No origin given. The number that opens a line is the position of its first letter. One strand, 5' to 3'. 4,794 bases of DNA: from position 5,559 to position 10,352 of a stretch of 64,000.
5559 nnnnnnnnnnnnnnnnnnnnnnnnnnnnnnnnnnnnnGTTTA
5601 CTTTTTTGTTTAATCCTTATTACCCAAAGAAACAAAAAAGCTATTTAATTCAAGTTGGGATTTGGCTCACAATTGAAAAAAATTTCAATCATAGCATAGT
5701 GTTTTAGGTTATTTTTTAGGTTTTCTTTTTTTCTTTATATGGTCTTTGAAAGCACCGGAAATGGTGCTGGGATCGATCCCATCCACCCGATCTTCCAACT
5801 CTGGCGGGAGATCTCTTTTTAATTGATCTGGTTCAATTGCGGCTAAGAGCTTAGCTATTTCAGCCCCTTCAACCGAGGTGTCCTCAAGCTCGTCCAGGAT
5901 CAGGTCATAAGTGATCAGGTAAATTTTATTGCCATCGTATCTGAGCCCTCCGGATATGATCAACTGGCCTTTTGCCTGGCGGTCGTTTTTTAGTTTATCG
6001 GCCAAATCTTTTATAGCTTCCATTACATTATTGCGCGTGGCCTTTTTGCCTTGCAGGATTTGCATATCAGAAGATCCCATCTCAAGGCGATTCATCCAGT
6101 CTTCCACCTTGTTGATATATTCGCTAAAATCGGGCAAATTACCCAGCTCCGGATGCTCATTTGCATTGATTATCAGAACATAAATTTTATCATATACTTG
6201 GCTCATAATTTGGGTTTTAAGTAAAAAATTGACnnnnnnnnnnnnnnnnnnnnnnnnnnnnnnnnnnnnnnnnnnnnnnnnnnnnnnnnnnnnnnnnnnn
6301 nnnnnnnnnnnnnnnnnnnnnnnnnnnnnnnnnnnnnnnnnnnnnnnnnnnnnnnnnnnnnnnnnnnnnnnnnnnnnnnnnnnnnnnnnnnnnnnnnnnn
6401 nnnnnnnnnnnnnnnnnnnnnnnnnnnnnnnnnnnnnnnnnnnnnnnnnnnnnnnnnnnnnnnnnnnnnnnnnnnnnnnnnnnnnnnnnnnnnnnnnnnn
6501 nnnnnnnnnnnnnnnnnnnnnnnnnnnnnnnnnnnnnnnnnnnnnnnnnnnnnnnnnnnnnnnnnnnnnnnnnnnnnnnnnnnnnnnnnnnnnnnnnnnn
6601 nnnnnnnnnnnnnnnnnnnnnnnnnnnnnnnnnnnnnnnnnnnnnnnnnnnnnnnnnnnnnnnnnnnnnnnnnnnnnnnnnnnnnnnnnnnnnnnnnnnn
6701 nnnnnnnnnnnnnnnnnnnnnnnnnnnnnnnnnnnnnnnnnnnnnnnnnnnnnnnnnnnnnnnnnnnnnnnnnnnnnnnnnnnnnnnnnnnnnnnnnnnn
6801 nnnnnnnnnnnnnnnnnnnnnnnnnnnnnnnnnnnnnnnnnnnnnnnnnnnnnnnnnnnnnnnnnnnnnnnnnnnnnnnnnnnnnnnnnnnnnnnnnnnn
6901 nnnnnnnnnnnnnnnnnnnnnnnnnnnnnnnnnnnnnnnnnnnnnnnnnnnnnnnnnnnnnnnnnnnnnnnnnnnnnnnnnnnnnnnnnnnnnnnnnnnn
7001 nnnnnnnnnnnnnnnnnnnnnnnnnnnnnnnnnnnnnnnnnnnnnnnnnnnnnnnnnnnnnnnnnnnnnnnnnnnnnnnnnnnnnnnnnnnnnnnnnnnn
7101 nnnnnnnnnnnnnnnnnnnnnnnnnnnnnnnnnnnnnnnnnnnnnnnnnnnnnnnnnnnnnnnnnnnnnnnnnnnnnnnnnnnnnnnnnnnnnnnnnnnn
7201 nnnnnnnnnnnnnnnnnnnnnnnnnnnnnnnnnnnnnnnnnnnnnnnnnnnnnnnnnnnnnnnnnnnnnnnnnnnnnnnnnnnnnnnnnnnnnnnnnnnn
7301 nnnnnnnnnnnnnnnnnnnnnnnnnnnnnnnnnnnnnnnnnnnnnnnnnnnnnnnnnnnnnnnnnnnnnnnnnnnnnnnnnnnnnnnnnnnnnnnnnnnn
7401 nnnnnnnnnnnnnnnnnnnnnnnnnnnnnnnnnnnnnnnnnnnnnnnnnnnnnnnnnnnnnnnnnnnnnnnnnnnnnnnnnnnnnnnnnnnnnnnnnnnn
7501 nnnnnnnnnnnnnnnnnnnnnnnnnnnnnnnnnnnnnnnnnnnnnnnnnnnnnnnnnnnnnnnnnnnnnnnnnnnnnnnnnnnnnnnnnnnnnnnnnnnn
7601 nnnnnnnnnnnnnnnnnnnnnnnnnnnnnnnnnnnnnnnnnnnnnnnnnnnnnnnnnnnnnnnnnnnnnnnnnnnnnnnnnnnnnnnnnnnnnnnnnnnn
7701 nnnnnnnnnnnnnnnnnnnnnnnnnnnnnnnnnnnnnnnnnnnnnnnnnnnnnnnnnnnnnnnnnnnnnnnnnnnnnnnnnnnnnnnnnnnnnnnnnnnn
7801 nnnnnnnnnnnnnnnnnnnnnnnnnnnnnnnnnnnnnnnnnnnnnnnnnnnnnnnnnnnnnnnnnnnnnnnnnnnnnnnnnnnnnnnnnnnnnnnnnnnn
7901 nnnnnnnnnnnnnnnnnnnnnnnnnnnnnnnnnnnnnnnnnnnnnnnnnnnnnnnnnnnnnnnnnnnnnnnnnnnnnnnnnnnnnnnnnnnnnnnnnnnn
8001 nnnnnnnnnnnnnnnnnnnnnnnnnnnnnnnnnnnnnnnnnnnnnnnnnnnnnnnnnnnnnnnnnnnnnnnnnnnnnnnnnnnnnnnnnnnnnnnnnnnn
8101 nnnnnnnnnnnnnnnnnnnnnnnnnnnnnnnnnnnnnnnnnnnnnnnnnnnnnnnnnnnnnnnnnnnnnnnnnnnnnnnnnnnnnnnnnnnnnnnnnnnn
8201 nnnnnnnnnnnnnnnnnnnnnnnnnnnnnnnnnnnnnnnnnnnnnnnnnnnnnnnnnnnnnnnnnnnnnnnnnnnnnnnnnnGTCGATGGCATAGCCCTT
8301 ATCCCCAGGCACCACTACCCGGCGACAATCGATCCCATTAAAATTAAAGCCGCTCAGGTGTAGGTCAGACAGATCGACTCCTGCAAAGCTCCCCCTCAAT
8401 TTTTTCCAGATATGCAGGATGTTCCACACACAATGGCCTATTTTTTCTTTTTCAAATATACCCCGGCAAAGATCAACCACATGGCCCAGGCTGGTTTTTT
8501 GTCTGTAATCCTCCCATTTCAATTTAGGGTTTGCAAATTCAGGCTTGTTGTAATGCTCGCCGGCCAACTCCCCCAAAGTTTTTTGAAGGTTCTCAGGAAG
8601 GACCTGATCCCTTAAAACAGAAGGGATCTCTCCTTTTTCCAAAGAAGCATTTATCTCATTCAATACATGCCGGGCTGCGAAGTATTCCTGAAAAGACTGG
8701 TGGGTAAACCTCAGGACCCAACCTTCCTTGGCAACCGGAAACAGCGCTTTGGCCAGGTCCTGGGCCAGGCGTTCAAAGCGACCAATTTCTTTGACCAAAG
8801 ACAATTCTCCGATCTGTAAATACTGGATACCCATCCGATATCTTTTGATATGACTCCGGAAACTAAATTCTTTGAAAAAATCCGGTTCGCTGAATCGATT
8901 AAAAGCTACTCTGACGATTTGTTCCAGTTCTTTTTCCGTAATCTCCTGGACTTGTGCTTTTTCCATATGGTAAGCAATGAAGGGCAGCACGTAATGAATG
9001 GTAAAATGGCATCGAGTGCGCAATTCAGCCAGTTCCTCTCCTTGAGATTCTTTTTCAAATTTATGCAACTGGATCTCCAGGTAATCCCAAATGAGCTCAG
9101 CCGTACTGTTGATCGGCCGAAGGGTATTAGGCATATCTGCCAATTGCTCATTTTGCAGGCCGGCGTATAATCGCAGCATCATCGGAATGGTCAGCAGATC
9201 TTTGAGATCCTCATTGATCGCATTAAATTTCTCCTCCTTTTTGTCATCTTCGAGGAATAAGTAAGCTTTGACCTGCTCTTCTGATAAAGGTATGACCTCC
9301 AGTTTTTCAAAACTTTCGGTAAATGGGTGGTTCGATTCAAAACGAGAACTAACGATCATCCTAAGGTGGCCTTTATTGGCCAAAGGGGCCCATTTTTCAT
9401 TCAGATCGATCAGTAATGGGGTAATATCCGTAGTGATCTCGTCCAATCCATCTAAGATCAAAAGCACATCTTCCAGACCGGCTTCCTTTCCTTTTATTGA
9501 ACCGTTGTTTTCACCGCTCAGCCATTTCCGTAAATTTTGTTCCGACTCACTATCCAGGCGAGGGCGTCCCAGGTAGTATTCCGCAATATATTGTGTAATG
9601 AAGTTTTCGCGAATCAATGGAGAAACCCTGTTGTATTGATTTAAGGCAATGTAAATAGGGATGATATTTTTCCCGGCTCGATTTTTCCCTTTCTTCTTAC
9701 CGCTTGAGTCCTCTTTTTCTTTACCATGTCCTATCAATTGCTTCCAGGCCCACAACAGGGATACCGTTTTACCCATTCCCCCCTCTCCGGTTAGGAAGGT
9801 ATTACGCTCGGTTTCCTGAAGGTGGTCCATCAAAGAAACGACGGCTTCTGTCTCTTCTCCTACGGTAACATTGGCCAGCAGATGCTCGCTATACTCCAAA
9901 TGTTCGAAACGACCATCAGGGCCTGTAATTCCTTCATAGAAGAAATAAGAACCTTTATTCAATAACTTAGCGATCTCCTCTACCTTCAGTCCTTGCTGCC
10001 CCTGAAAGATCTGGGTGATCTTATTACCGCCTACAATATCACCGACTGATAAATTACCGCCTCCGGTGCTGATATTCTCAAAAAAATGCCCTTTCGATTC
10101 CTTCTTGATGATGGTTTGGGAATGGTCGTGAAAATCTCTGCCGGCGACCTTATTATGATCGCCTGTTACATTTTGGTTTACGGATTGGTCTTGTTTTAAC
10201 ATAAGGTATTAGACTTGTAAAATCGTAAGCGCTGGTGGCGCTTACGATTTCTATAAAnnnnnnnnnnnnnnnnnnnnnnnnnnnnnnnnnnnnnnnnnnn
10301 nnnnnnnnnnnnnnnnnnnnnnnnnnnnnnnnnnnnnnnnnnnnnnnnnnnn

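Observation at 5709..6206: Pseudo-caspase: 165-aa paralogue of the caspase N-terminal half with His replaced and the Cys strand deleted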

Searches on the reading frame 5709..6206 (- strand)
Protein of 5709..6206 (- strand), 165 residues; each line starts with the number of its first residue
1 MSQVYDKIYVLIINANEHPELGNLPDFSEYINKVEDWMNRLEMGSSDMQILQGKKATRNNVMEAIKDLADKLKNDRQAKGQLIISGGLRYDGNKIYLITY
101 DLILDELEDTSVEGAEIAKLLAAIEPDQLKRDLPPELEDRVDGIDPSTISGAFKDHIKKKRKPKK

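Call 4: search_protein_families(library=pfam, proteins=[window:5709-6206:-], max_evalue=1)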
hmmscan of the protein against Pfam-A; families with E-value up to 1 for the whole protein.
window:5709-6206:- (165 aa): 2 families
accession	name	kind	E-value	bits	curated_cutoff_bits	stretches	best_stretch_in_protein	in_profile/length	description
PF09172.16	Vit_open_b-sht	-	0.02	14.6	23.7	1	46-103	94-148/303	Vitellinogen, open beta-sheet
PF12768.13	Rax2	-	0.16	11.7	28.8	1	79-110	84-115/254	Rax2 C-terminal beta propeller domain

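Call 5: find_homologous_proteins(query=window:5709-6206:-, max_evalue=0.001)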
Query window:5709-6206:- (165 aa): 1 proteins with E <= 0.001 among 53 candidates.
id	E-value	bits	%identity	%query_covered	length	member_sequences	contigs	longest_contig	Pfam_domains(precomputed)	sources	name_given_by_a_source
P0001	3.6e-101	354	99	100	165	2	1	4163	-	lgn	-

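Call 10: search_protein_families(library=padloc, proteins=[window:5709-6206:-], max_evalue=0.01)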
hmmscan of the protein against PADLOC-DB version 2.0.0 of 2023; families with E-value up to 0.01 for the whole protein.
window:5709-6206:- (165 aa): 0 families

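Call 13: find_encoding_contigs(protein=P0001, flank=10000)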
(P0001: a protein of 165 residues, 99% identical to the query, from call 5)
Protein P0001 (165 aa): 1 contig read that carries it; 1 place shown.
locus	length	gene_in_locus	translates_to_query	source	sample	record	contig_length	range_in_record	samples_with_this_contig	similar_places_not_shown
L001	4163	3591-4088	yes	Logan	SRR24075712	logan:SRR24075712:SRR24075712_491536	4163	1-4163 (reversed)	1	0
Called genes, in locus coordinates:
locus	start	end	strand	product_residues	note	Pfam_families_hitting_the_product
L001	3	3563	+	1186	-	?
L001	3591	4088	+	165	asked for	-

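Call 14: find_encoding_contigs(protein=window:5709-6206:-, flank=10000)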
Protein window:5709-6206:- (165 aa): 2 contigs read that carry it; 1 place shown.
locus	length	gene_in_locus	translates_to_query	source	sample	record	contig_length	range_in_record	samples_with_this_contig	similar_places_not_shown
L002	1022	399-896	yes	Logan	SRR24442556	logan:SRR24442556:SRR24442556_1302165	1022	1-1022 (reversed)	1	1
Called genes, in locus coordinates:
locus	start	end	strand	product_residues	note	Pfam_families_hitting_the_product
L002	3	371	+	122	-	?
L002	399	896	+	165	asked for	-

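Call 16: search_protein_representatives(protein=window:5709-6206:-)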
Query: 165 residues. Proteins with E-value up to 0.001 (for the whole library): 3; up to 1e-10: 1; up to 1e-30: 1. The best 3 are listed.
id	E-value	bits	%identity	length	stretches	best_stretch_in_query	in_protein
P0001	1.1e-101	353.5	99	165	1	1-165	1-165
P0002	2.3e-04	37.3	33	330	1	1-127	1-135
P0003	4.3e-04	36.5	33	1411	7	32-59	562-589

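Call 46: predict_structure(alignment_id=A2)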
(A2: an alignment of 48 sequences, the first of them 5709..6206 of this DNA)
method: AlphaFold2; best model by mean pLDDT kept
length: 165 residues; sequences in the alignment: 48
mean_pLDDT: 77.7   pTM: 0.79
mean pLDDT of the five models: 77.7, 77.4, 74.8, 74.3, 72.6
residues with pLDDT >= 90: 30; 70-90: 87; 50-70: 39; < 50: 9
segments of 3 or more residues with pLDDT < 50: 1-3, 141-144
pLDDT, mean of each block of 10 residues (from residue 1): 67 86 77 84 78 93 92 86 79 87 89 86 73 63 52 65 51
secondary structure, 60 per line:
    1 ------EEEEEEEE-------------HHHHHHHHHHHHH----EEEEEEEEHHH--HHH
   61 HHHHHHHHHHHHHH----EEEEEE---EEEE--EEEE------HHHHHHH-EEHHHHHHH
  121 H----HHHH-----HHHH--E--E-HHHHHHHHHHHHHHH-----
elements in order: E7-14 H28-40 E45-52 H58-74 E79-84 E88-91 E94-97 H104-110 H114-121 H126-129 H135-138 H146-160

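Call 48: search_solved_structures(query=A2, max_evalue=0.01)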
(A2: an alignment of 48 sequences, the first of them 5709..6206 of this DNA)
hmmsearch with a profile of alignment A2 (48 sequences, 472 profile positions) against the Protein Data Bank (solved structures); distinct sequences matched with E-value up to 0.01: 7.
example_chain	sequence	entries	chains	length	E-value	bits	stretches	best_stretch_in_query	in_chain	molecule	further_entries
6w8s_A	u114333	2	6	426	3.7e-10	43.1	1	10-154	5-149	Metacaspase-4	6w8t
6w8r_A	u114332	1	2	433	6.8e-08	35.7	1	10-154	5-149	Metacaspase-4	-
7qp0_A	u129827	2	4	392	2.9e-06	30.3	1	10-149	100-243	Metacaspase-1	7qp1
4f6o_A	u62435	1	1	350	4e-05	26.5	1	10-99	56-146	Metacaspase-1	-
8a53_A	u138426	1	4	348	9.8e-05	25.2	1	9-168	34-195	Metacaspase-9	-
9n3d_A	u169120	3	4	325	0.00012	25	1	9-168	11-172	Metacaspase-9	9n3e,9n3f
4f6p_A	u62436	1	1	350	0.0002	24.2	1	10-97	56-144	Metacaspase-1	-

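Call 50: fold_search(model_id=the predicted structure, library=pdb)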
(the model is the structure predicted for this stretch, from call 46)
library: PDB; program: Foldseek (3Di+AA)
matches with E <= 10: 696; with E <= 0.001: 23
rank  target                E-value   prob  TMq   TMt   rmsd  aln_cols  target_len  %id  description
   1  8v4x_C                2.4e-04  1.00  0.54  0.27   3.3       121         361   16  Structure of MALT1 in complex with an allosteric inhibitor (released 2024-05-01)
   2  9mke_B                2.5e-04  1.00  0.56  0.27   8.4       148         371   16  Crystal structure of MALT1 in complex with an allosteric inhibitor (released 2025-10-29)
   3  6yn9                  2.9e-04  1.00  0.56  0.27   2.7       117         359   17  MALT1(329-728) in complex with a sulfonamide containing compound (released 2020-06-24)
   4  8v4x_A                3.3e-04  1.00  0.54  0.26   3.0       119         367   18  Structure of MALT1 in complex with an allosteric inhibitor (released 2024-05-01)
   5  3uo8_B                3.5e-04  1.00  0.54  0.27   3.0       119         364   18  Crystal structure of the MALT1 paracaspase (P1 form) (released 2011-12-21)
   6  9mkd_A                3.7e-04  1.00  0.55  0.27   3.4       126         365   16  Crystal structure of MALT1 in complex with an allosteric inhibitor (released 2025-10-29)
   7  7pav_B                4.0e-04  1.00  0.54  0.26   3.0       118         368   17  MALT1 in complex with compound 1 (released 2021-11-17)
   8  6h4a                  4.2e-04  1.00  0.57  0.28   2.6       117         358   17  Human MALT1(329-728) in complex with MLT-748 (released 2019-02-13)
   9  7ak0_B                4.2e-04  1.00  0.56  0.27   3.0       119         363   17  Human MALT1(329-729) in complex with a chromane urea containing inhibitor (released 2020-12-09)
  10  4i1p_C                4.2e-04  1.00  0.53  0.25   3.1       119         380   18  Human MALT1 (caspase-IG3) in complex with activity based-probe (released 2014-07-09)
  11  3v4o_A                4.2e-04  1.00  0.52  0.38   3.5       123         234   17  Human MALT1 (caspase domain) in complex with an irreversible peptidic inhibitor (released 2012-03-14)
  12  8v4x_B                4.5e-04  1.00  0.55  0.27   2.9       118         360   17  Structure of MALT1 in complex with an allosteric inhibitor (released 2024-05-01)
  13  9mkc_A                5.1e-04  1.00  0.55  0.28   3.0       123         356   16  Crystal structure of MALT1 in complex with an allosteric inhibitor (released 2025-10-29)
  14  3uo8_C                5.5e-04  1.00  0.54  0.27   3.0       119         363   18  Crystal structure of the MALT1 paracaspase (P1 form) (released 2011-12-21)
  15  7a41_A                5.8e-04  1.00  0.56  0.28   3.0       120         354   17  MALT1 in complex with a NVS-MALT1 chemical probe (released 2020-12-02)
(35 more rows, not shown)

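Call 57: search_protein_families(library=ncbifam, proteins=[window:5709-6206:-], max_evalue=0.01)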
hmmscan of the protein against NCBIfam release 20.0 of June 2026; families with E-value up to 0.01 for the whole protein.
window:5709-6206:- (165 aa): 0 families

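Call 90: fold_search(model_id=the predicted structure, library=viral)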
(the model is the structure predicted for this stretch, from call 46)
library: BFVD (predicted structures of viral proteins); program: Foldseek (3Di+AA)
matches with E <= 10: 384; with E <= 0.001: 1
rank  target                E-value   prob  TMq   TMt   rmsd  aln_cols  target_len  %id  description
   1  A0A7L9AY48            3.5e-04  1.00  0.52  0.23   5.5       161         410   14  Peptidase C14 caspase domain-containing protein [Pyramimonas orientalis virus]
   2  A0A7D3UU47            1.4e-03  1.00  0.57  0.27   3.2       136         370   16  Caspase [Fadolivirus FV1/VV64]
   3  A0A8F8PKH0            1.2e-02  0.99  0.51  0.27   4.5       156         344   13  Metacaspase [Clandestinovirus]
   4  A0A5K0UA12            1.8e-02  0.85  0.40  0.31   8.5       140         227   16  Metacaspase-like (Fragment) [Yasminevirus sp. GU-2018]
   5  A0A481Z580            4.7e-02  0.38  0.35  0.20  12.6       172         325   11  Caspase [Pithovirus LCPAC102]
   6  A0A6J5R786            5.4e-02  0.38  0.34  0.28   9.6       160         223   16  AAA domain containing protein (Fragment) [uncultured Caudovirales phage]
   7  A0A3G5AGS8            7.0e-02  0.90  0.47  0.24   4.8       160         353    9  Peptidase C14 caspase domain-containing protein [Solumvirus sp.]
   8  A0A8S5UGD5            7.5e-02  0.47  0.34  0.34   6.9       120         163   18  Uncharacterized protein [Myoviridae sp. ctshb19]
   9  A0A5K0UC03            1.2e-01  0.84  0.49  0.22   4.6       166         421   12  Peptidase C14 caspase domain-containing protein [Yasminevirus sp. GU-2018]
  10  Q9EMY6                1.5e-01  0.82  0.45  0.37   4.4       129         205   12  AMV063 [Amsacta moorei entomopoxvirus]
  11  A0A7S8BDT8            2.0e-01  0.57  0.53  0.29  12.0       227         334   12  Metacaspase [Medusavirus stheno T3]
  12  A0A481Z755            2.0e-01  0.51  0.32  0.29   4.5        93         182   14  N-formylglutamate amidohydrolase [Pithovirus LCPAC104]
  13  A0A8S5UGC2            2.0e-01  0.06  0.17  0.18  14.1       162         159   10  Uncharacterized protein [Myoviridae sp. ctshb19]
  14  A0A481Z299            2.1e-01  0.10  0.29  0.18  16.9       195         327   13  Caspase [Pithovirus LCPAC001]
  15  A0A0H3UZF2            2.2e-01  0.18  0.33  0.11   9.7       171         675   14  (no name in the UniProt tables at hand)
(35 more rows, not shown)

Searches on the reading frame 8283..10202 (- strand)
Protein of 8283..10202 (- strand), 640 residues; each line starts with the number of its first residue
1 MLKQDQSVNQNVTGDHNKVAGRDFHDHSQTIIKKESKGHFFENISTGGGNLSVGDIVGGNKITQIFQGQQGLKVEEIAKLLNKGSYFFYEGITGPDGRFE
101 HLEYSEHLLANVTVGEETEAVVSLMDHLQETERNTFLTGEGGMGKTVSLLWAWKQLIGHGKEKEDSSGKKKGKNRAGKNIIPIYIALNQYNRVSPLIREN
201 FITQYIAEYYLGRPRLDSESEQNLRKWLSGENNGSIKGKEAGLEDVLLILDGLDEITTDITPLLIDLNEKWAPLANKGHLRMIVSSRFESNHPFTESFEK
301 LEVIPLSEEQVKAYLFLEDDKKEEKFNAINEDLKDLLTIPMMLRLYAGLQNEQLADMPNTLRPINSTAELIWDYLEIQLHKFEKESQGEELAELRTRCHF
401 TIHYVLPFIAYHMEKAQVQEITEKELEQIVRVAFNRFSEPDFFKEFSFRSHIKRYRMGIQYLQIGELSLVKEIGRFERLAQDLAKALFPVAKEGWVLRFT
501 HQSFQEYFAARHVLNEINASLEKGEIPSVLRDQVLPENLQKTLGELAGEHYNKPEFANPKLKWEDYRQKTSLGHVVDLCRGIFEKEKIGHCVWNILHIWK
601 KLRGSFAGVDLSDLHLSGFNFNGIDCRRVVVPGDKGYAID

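Call 31: find_related_loci(query=A1, collection=genome_contigs, flank=10000)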
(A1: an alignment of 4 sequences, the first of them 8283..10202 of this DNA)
Query A1 (640 aa) in genome_contigs; peptide patterns used: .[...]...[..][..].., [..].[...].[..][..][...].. (x = any residue, [..] = any of these).
599 stretches matched a pattern (row limit reached: there are more); 48 encode a relative of the query (tblastn E <= 1e-3); 48 distinct loci.
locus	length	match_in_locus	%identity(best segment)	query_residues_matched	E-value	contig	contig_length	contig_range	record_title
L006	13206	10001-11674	39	53-626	3e-112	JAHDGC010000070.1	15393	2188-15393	MAG: Saprospiraceae bacterium isolate MAG-37 RZ_10989, whole genome shotgun sequence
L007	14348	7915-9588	32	81-628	4e-71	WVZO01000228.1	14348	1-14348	MAG: Candidatus Aminicenantes bacterium isolate CS4-C025 C_merged_R1_(paired)_contig_12795, whole genome shotgun sequenc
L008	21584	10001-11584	28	81-626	4e-61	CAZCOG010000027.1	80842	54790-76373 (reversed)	MAG TPA_asm: uncultured Persicitalea sp. isolate binchicken_co237_43 genome assembly, contig: NODE_235_length_80842_cov_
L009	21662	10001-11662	28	72-629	8e-59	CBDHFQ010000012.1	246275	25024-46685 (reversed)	MAG: Bacteroidia bacterium isolate 25d22b30-7bab-4f40-8331-5cd9055c56ff genome assembly, contig: contig_12, whole genome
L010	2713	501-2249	28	41-628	2e-57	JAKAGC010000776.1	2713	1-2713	MAG: Acidobacteria bacterium isolate WY2.bin142 NODE_91610_length_2713_cov_0.875097, whole genome shotgun sequence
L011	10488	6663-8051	29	133-628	3e-44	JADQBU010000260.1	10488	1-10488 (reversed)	MAG: Halanaerobiales bacterium isolate Soudan_4 NODE_1814_length_10488_cov_5.117799, whole genome shotgun sequence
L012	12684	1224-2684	29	133-622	6e-41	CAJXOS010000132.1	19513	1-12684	MAG TPA_asm: uncultured Lewinella sp. isolate SRR3880208_bin.3_MetaBAT_v2.12.1_MAG genome assembly, contig: NODE_343_len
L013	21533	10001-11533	32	81-619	3e-66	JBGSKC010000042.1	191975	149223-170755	MAG: Bacteroidia bacterium isolate JTS-AC171 k141_1525486, whole genome shotgun sequence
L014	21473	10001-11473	27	78-624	1e-33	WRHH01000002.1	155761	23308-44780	MAG: Synergistaceae bacterium isolate Nt197P3bin106 Ga0082212_10000059, whole genome shotgun sequence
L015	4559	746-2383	25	108-624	2e-28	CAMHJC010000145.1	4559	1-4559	MAG: uncultured Clostridia bacterium isolate SRR11784284_bin.12_metaWRAP_v1.3_MAG genome assembly, contig: ERZ12203208.1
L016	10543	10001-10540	33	80-292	3e-26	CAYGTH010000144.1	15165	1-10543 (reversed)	MAG TPA_asm: uncultured Bacteroidia bacterium isolate ERP117304_co3_96 genome assembly, contig: NODE_5523_length_15165_c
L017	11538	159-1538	25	123-624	1e-23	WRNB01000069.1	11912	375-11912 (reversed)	MAG: Candidatus Bathycorpusculum grumuli isolate Th196P4_bin19 JGI24702J35022_10002234, whole genome shotgun sequence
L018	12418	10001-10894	27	80-414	2e-21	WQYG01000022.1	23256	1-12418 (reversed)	MAG: Candidatus Bathycorpusculum sp. isolate Emb289P3bin80 Ga0123356_10001814, whole genome shotgun sequence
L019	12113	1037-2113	26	132-550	3e-21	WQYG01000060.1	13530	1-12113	MAG: Candidatus Bathycorpusculum sp. isolate Emb289P3bin80 Ga0123356_10005042, whole genome shotgun sequence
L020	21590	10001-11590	23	121-628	1e-19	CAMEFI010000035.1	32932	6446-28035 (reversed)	MAG: uncultured Clostridium sp. isolate SRR11489776_bin.38_metaWRAP_v1.3_MAG genome assembly, contig: ERZ11466742.866, w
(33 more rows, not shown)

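Call 36: find_related_loci(query=A1, collection=metagenome_contigs, flank=10000)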
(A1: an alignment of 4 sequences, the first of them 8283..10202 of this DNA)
Query A1 (640 aa) in metagenome_contigs; peptide patterns used: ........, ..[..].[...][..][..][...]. (x = any residue, [..] = any of these).
493 stretches matched a pattern; 2 encode a relative of the query (tblastn E <= 1e-3); 2 distinct loci.
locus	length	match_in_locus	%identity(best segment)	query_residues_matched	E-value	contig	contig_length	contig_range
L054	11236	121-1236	45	250-635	8e-103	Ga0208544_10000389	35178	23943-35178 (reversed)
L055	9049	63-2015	22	60-608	2e-14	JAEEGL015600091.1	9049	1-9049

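Call 57: search_protein_families(library=ncbifam, proteins=[window:8283-10202:-], max_evalue=0.01)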
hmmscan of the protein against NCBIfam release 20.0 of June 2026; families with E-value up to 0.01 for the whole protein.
window:8283-10202:- (640 aa): 0 families

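Call 58: search_protein_families(library=pfam, proteins=[window:8283-9902:-], max_evalue=0.1)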
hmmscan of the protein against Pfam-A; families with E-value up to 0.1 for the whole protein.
window:8283-9902:- (540 aa): 4 families
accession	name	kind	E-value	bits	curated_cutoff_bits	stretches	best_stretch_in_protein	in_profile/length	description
PF05729.18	NACHT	-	0.00079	19.7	26.7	1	144-215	81-160/167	NACHT domain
PF24883.2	NPHP3_N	-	0.0038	17.9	24.8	1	88-187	77-164/164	Nephrocystin 3, N-terminal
PF13191.12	AAA_16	-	0.087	13.8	32.6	0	16-49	7-41/167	AAA ATPase domain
PF17776.6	NLRC4_HD2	-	0.094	13.7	33.1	0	401-423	1-23/121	NLRC4 helical domain HD2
